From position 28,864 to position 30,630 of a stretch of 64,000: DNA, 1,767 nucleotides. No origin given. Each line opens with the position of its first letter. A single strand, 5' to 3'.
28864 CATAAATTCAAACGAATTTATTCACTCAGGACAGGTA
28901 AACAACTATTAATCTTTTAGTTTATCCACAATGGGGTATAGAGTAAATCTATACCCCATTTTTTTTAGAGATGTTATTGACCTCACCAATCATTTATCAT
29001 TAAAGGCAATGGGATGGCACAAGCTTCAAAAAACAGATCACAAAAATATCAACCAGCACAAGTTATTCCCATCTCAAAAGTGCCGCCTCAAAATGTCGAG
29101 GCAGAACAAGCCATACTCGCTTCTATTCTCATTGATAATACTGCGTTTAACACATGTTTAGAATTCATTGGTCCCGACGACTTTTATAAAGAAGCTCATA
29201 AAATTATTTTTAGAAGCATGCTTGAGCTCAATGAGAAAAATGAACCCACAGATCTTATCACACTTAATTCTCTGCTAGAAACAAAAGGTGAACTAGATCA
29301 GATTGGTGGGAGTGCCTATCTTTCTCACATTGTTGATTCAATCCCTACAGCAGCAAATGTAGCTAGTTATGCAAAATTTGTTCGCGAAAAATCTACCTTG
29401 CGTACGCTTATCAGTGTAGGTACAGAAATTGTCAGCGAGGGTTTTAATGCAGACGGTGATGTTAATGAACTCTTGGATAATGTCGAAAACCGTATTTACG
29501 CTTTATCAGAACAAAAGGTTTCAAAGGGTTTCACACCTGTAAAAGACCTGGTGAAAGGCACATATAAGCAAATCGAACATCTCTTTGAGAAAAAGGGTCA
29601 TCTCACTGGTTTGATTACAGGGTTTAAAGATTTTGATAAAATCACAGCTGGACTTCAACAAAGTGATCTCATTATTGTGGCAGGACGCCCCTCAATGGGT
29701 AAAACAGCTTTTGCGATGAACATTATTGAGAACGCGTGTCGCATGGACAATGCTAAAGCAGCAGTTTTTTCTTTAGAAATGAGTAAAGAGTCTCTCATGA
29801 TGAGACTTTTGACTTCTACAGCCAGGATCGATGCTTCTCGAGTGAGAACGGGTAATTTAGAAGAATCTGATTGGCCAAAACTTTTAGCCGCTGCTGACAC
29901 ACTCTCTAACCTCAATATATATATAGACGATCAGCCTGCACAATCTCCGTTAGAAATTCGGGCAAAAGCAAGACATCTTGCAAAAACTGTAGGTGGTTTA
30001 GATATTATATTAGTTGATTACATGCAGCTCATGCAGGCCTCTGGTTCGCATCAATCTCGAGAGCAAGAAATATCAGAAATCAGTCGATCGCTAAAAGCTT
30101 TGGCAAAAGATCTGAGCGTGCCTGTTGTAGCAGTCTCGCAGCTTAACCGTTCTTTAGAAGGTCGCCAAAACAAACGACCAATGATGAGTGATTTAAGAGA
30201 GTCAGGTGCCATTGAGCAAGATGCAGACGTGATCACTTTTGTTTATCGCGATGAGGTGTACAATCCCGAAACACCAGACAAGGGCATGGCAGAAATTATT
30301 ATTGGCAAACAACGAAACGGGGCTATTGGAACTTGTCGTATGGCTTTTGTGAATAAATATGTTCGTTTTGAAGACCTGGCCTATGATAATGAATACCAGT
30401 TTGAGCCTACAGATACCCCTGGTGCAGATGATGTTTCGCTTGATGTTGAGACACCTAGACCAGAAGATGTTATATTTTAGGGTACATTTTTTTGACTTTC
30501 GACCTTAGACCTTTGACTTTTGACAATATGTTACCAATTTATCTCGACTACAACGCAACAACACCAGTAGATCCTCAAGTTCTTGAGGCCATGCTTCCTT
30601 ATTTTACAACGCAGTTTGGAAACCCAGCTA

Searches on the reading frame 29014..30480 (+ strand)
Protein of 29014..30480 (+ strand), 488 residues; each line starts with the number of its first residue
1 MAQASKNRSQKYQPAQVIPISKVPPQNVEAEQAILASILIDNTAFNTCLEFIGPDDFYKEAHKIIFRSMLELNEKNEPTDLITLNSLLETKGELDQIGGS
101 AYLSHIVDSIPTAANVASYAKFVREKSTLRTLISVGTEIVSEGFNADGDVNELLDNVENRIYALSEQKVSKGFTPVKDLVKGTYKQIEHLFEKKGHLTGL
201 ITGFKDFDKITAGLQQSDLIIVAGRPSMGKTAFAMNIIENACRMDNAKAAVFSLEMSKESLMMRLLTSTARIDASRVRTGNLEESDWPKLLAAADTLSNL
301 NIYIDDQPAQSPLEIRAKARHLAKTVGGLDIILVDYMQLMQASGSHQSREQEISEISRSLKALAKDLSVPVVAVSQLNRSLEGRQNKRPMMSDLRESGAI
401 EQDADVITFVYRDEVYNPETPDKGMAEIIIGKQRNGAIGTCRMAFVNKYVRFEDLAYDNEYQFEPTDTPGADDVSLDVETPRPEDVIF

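Call 46: search_protein_families(library=pfam, proteins=[window:29014-30480:+], max_evalue=0.0001)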
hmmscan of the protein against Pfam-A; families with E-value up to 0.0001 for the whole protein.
window:29014-30480:+ (488 aa): 4 families
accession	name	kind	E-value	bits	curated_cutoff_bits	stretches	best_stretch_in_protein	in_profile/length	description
PF03796.21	DnaB_C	-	7e-108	360.3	27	1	199-454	1-255/255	DnaB-like helicase C terminal domain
PF00772.26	DnaB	-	5.5e-35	119.9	23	1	24-125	2-103/103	DnaB-like helicase N terminal domain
PF13481.12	AAA_25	-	3.7e-06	27.2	27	1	215-377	31-190/195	AAA domain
PF06745.19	ATPase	-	1.3e-05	25.1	26.6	1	202-263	3-65/231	KaiC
